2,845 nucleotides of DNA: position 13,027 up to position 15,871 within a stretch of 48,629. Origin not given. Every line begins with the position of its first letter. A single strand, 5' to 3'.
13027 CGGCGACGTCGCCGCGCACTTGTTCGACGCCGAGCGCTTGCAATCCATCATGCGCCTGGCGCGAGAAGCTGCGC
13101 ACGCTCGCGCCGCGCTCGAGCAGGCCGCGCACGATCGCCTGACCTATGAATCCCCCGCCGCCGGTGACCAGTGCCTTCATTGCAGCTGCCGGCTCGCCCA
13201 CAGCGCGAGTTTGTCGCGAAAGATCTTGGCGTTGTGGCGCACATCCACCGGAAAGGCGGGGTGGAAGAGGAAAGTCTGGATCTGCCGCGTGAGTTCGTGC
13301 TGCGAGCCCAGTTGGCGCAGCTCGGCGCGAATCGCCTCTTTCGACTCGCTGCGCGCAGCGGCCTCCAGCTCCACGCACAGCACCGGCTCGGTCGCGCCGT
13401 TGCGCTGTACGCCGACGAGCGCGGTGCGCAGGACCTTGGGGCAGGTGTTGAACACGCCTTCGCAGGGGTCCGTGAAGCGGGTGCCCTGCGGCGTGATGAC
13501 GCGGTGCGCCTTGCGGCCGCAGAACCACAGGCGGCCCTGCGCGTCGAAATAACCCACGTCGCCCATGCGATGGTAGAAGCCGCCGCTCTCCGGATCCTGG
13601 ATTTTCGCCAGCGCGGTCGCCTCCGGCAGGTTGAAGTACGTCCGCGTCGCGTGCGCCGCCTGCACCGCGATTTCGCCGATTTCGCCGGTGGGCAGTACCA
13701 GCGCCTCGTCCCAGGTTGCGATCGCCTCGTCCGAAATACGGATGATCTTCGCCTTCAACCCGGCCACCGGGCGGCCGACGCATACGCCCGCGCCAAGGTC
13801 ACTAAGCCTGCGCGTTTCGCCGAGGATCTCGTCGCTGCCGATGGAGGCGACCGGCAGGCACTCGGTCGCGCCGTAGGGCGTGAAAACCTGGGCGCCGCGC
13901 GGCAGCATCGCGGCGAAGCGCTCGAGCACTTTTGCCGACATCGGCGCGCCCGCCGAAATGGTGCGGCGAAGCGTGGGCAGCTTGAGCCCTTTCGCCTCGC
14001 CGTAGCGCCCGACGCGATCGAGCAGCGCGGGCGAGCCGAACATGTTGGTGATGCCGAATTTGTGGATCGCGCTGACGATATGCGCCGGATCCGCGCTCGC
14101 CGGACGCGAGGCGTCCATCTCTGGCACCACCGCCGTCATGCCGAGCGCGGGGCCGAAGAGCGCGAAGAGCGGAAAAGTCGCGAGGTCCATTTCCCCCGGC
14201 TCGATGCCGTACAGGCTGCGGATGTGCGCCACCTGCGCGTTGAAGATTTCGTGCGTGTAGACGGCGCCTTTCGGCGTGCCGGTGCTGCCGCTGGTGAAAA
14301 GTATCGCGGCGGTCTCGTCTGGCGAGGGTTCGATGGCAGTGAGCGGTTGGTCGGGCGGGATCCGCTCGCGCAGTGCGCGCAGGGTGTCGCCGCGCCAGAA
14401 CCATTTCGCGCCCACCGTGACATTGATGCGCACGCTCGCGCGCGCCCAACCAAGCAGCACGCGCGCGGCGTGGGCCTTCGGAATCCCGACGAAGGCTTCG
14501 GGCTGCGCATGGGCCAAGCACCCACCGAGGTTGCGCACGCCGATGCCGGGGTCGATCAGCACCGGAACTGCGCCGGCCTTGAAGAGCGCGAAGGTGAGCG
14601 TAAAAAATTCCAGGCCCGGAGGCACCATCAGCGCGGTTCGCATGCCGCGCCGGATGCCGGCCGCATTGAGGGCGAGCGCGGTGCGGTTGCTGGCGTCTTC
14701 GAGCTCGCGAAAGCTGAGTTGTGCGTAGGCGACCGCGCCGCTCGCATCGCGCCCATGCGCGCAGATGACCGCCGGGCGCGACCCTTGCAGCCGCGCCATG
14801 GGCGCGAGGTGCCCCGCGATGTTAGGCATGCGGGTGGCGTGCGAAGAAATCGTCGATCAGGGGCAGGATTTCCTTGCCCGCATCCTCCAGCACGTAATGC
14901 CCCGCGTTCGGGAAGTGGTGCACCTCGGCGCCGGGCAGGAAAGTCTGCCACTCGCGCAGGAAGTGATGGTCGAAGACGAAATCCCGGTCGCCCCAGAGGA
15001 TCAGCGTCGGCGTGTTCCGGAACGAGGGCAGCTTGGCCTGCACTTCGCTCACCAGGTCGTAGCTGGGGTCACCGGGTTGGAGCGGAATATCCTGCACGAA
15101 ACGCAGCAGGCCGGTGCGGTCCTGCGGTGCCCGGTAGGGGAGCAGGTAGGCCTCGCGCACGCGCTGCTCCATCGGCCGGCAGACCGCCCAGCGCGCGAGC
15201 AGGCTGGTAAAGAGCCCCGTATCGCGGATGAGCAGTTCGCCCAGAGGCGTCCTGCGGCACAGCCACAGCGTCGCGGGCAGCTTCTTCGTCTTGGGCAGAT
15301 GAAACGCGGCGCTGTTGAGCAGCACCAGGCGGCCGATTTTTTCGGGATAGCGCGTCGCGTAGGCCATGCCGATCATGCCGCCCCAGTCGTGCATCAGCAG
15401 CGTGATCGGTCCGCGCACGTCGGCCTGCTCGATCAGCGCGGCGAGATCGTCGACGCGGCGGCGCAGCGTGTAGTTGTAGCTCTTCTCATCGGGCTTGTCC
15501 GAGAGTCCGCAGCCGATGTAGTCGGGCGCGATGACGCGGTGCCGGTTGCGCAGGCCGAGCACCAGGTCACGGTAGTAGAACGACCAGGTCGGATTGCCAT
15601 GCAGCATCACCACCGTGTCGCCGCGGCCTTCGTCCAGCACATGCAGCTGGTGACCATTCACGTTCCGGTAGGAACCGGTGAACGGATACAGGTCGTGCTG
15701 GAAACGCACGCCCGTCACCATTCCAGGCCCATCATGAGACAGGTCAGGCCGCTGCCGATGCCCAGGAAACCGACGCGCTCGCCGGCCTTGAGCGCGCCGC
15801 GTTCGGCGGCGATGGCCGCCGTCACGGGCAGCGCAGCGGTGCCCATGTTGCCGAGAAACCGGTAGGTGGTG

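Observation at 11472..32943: PUFA-synthase-like (pfaD-pfaA-pfaC) and complete oleABCD pathway fused into one translationally coupled operon ending in a PPTase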

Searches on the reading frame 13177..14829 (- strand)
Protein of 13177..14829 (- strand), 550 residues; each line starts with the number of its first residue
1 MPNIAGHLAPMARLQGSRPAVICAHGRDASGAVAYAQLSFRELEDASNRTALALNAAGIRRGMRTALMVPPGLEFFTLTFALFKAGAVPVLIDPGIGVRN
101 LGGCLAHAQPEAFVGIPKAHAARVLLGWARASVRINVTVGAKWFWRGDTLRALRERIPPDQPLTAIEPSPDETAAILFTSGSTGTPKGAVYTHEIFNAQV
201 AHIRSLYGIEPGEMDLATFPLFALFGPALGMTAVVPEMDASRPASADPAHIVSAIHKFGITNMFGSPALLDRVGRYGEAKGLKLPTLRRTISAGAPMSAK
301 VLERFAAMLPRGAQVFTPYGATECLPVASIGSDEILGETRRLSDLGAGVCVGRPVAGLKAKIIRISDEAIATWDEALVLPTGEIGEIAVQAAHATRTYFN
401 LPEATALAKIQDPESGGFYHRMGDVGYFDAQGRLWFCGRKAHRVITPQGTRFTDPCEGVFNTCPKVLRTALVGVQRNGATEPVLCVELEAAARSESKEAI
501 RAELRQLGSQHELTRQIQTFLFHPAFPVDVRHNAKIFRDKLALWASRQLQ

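Call 4: search_protein_families(library=pfam, proteins=[window:13177-14829:-], max_evalue=0.001)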
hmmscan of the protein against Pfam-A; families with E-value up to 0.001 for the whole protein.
window:13177-14829:- (550 aa): 1 family
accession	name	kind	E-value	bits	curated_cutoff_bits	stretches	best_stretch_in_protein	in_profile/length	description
PF00501.34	AMP-binding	-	2.2e-54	185.2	29.9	1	16-399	9-384/384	AMP-binding enzyme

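Call 5: search_protein_families(library=ncbifam, proteins=[window:13177-14829:-], max_evalue=0.00001)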
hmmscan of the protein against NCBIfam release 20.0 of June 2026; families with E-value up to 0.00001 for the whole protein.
window:13177-14829:- (550 aa): 93 families (the best 25 are shown)
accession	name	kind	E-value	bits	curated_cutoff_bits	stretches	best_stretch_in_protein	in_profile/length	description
NF006754.0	PRK09274.1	equivalog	2e-226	752.5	478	1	3-550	6-552/555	fatty acid CoA ligase family protein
NF045786.1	OlefBLtnSynXan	equivalog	7.8e-204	678.1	900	1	3-548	2-544/544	olefin beta-lactone synthetase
NF045785.1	OlefBLtnSynShew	equivalog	1.5e-201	670.6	850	1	3-545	2-551/552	olefin beta-lactone synthetase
NF004837.0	PRK06187.1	subfamily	8.7e-50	169.4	476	1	36-504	32-486/531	long-chain-fatty-acid--CoA ligase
TIGR01733.1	AA-adenyl-dom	subfamily_domain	5.6e-39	134.1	317.4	1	39-444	1-382/409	amino acid adenylation domain-containing protein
NF005702.0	PRK07514.1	subfamily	5.9e-35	120.6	558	1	36-511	28-471/506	malonyl-CoA synthase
NF004114.0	PRK05605.1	equivalog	3.5e-34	118.1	766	1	164-517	214-546/575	long-chain-fatty-acid--CoA ligase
NF006182.0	PRK08316.1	subfamily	1.4e-33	116.2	663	1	36-500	35-477/523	fatty acyl-CoA synthetase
NF005801.1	PRK07656.1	equivalog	4.9e-31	107.9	657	1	35-475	24-438/500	FadD3 family acyl-CoA ligase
NF004814.0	PRK06164.1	equivalog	7.4e-31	107.3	677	1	36-549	34-534/540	acyl-CoA synthetase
NF009233.0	PRK12583.1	subfamily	5.4e-30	104.3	832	2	170-505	200-515/558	fatty acid CoA ligase family protein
NF005858.0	PRK07787.1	subfamily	9.3e-30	103.5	575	1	37-518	26-450/471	acyl-CoA synthetase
TIGR03208.1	cyc_hxne_CoA_lg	equivalog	1.7e-27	96.3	792.3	1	27-446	45-445/538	cyclohexanecarboxylate-CoA ligase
NF009071.0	PRK12406.1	subfamily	4.1e-27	94.8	701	1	38-541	13-498/510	acyl-CoA synthetase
NF006181.0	PRK08314.1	subfamily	6.7e-27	93.9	705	1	161-510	194-524/563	long-chain-fatty-acid--CoA ligase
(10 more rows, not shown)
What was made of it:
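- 13177..14829 (-): oleC: AMP-dependent beta-lactone synthetase. The next unrelated family scores 169 bits (call 5).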

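Call 43: search_solved_structures(query=window:13177-14829:-, show_alignments=0, max_evalue=1e-20)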
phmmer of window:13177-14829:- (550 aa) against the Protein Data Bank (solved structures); distinct sequences matched with E-value up to 1e-20: 15.
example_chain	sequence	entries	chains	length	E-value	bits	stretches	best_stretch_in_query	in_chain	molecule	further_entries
6mfy_A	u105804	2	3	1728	6.3e-25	90.8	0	37-451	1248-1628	Linear gramicidin synthase subunit A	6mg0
9be3_A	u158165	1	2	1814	8.3e-25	90.4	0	37-451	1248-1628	Linear gramicidin synthase subunit A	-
9be4_A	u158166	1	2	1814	8.3e-25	90.4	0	37-451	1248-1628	Linear gramicidin synthase subunit A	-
6mfz_A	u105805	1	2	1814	8.3e-25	90.4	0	37-451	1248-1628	Linear gramicidin synthase subunit A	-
9meh_A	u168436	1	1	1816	8.3e-25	90.4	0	37-451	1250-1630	Linear gramicidin synthase subunit A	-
3r44_A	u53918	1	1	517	2e-23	85.9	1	37-475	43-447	fatty acyl CoA synthetase FADD13 (FATTY-ACYL-CoA SYNTHETASE)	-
6p1j_A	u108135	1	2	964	6.8e-23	84.1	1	36-528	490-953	Txo2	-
6oyf_A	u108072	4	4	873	5.9e-22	81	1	36-444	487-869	Txo1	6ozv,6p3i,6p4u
6h1b_A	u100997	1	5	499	1.2e-21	80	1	49-529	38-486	Fatty acid CoA ligase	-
6sq8_A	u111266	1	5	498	1.4e-21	79.8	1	49-527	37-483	Fatty acid CoA ligase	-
3wvn_A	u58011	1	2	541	1.4e-21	79.7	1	34-487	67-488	Non-ribosomal peptide synthetase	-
5zrn_A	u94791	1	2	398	4.2e-21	78.2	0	37-437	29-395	Long-chain-fatty-acid--CoA ligase FadD13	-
8wev_A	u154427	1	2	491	6.9e-21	77.5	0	24-477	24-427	Feruloyl-CoA Synthetase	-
8weu_A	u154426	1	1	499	7.2e-21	77.4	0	24-477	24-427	Fatty-acyl-CoA synthase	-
3t5b_A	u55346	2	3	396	9.3e-21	77.1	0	37-435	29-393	PROBABLE CHAIN-FATTY-ACID-CoA LIGASE FADD13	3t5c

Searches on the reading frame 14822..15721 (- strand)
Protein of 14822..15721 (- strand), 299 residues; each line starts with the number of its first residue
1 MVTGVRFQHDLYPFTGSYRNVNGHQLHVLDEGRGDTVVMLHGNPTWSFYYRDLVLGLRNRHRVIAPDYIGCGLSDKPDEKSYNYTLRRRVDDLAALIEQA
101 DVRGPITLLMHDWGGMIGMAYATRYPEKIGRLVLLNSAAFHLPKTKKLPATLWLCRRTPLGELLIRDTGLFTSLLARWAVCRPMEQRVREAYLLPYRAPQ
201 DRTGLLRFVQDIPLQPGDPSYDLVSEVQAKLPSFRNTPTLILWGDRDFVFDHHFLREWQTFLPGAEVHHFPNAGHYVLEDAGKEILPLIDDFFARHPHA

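Call 4: search_protein_families(library=pfam, proteins=[window:14822-15721:-], max_evalue=0.001)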
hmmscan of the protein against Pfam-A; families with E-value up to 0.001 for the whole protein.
window:14822-15721:- (299 aa): 3 families
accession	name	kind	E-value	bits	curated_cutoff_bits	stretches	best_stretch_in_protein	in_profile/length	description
PF00561.26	Abhydrolase_1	-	2.2e-29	103.3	25.8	1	36-280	2-243/245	alpha/beta hydrolase fold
PF12697.13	Abhydrolase_6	-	7.5e-23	82.8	26.3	1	37-285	1-214/217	Alpha/beta hydrolase family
PF12146.15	Hydrolase_4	-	1.1e-13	51.5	27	1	36-280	6-237/239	Serine aminopeptidase, S33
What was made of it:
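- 14822..15721 (-): oleB: haloalkane-dehalogenase-like alpha/beta hydrolase (beta-lactone decarboxylase). Pfam Abhydrolase_1 matches (call 4).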

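Call 5: search_protein_families(library=ncbifam, proteins=[window:14822-15721:-], max_evalue=0.00001)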
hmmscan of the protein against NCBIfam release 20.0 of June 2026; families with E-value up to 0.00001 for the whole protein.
window:14822-15721:- (299 aa): 22 families
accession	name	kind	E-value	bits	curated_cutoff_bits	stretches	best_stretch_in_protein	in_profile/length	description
NF002938.0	PRK03592.1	equivalog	1.1e-50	172.6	241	1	15-296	11-292/298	haloalkane dehalogenase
NF002043.0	PRK00870.1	subfamily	3.8e-42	144.8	265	1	12-295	17-300/302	haloalkane dehalogenase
NF002873.0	PRK03204.1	equivalog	2.7e-38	131.9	466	1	8-289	8-281/286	haloalkane dehalogenase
NF050089.1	i_nPHAscl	equivalog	1.1e-18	67.3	300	1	31-139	14-119/288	intracellular short-chain-length polyhydroxyalkanoate depolymerase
TIGR01250.1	pro_imino_pep_2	subfamily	4.6e-18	65.8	167.65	1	30-137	21-129/288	proline iminopeptidase-family hydrolase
TIGR03056.1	bchO_mg_che_rel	equivalog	8.1e-18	64.4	172.55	1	18-142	10-133/278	alpha/beta fold hydrolase BchO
NF011457.0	PRK14875.1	equivalog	1.1e-15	57.6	307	1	18-139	114-233/372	acetoin dehydrogenase dihydrolipoyllysine-residue acetyltransferase subunit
NF004514.1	PRK05855.1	equivalog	9.5e-15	54.2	455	1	26-123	12-110/578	SDR family oxidoreductase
NF045632.1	hydroxlase_HsaD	equivalog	2.5e-14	52.9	400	1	17-140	15-140/290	4,5:9,10-diseco-3-hydroxy-5,9,17-trioxoandrosta-1(10),2-diene-4-oate hydrolase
NF051487.1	bifunc_PcaCD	exception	6.1e-13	48.6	430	1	34-142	172-276/413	bifunctional 4-carboxymuconolactone decarboxylase/3-oxoadipate enol-lactonase PcaCD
TIGR02427.1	protocat_pcaD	equivalog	1e-12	48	255.85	1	50-139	29-114/251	3-oxoadipate enol-lactonase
NF045948.1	ProImpepThrmp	equivalog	2e-12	47.2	500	1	18-134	6-125/291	proline iminopeptidase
NF051488.1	bifunc_PcaDC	exception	4.5e-12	45.8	390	1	45-139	23-113/375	bifunctional 3-oxoadipate enol-lactonase/4-carboxymuconolactone decarboxylase PcaDC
TIGR03343.1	biphenyl_bphD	equivalog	6e-12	45.4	462.15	1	23-139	19-136/282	2-hydroxy-6-oxo-6-phenylhexa-2,4-dienoate hydrolase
TIGR03611.1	RutD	equivalog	5.5e-11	42.3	238.5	1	24-143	3-119/258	pyrimidine utilization protein D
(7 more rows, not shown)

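Call 42: search_solved_structures(query=window:14822-15721:-, show_alignments=1, max_evalue=1e-15)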
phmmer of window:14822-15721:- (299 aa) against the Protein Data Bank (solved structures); distinct sequences matched with E-value up to 1e-15: 122 (the best 60 are shown).
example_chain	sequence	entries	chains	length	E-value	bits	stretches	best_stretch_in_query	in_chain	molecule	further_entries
8ckp_D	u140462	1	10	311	1.3e-36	129.5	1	10-295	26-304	Alpha/beta fold hydrolase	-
8ooh_A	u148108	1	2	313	2.8e-36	128.4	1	10-293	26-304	Alpha/beta fold hydrolase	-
6y9g_A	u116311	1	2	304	4.8e-34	121.1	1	12-295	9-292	Ancestral haloalkane dehalogenase AncHLD5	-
5mxp_A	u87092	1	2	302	2.5e-31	112.2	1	12-289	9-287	Alpha/beta hydrolase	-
7pcw_A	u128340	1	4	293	2.8e-30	108.7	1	12-246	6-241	Haloalkane dehalogenase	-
6zvy_A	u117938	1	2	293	1.8e-29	106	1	12-246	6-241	Haloalkane dehalogenase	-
8oe6_A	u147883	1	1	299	2.4e-29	105.6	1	12-286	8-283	Structure of hyperstable haloalkane dehalogenase variant DhaA231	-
1bn6_A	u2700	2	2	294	3.2e-29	105.2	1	12-280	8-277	HALOALKANE DEHALOGENASE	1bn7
1cqw_A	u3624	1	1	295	3.4e-29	105.1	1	12-280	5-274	HALOALKANE DEHALOGENASE; 1-CHLOROHEXANE HALIDOHYDROLASE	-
4fwb_A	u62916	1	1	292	3.6e-29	105.1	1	12-280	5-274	Haloalkane dehalogenase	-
7ond_A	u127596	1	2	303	4.4e-29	104.8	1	12-245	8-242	Haloalkane dehalogenase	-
6xtc_A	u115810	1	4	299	4.6e-29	104.7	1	12-280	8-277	Haloalkane dehalogenase variant DhaA177 domain-swapped dimer type-3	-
3rk4_A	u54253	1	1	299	6.4e-29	104.3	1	12-280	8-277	Haloalkane dehalogenase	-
7o8b_A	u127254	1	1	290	6.6e-29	104.2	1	12-280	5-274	Haloalkane dehalogenase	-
4f5z_A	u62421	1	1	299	8.9e-29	103.8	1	12-280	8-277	Haloalkane dehalogenase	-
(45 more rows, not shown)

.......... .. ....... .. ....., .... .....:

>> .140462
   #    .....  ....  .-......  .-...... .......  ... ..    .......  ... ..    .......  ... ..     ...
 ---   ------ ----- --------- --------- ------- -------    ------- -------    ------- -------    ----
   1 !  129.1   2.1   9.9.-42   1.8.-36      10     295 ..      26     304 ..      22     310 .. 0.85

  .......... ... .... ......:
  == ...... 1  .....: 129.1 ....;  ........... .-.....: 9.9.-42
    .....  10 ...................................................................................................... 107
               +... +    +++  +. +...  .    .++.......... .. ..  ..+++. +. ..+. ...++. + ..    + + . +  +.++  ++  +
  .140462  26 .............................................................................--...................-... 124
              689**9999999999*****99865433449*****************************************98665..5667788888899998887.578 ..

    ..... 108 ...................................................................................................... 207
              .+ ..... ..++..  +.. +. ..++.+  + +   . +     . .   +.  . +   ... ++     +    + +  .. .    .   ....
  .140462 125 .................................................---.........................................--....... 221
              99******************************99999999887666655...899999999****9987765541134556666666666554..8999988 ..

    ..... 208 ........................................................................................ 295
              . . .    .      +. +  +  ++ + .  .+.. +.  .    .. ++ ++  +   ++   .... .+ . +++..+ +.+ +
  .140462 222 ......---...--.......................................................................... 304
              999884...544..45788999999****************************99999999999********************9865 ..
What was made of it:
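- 14822..15721 (-): It is closest to haloalkane dehalogenase models and structures (calls 5, 42).
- On OleB (beta-lactone decarboxylase): Abhydrolase_1 matches (call 4) and dehalogenase structures are the best matches (call 42).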
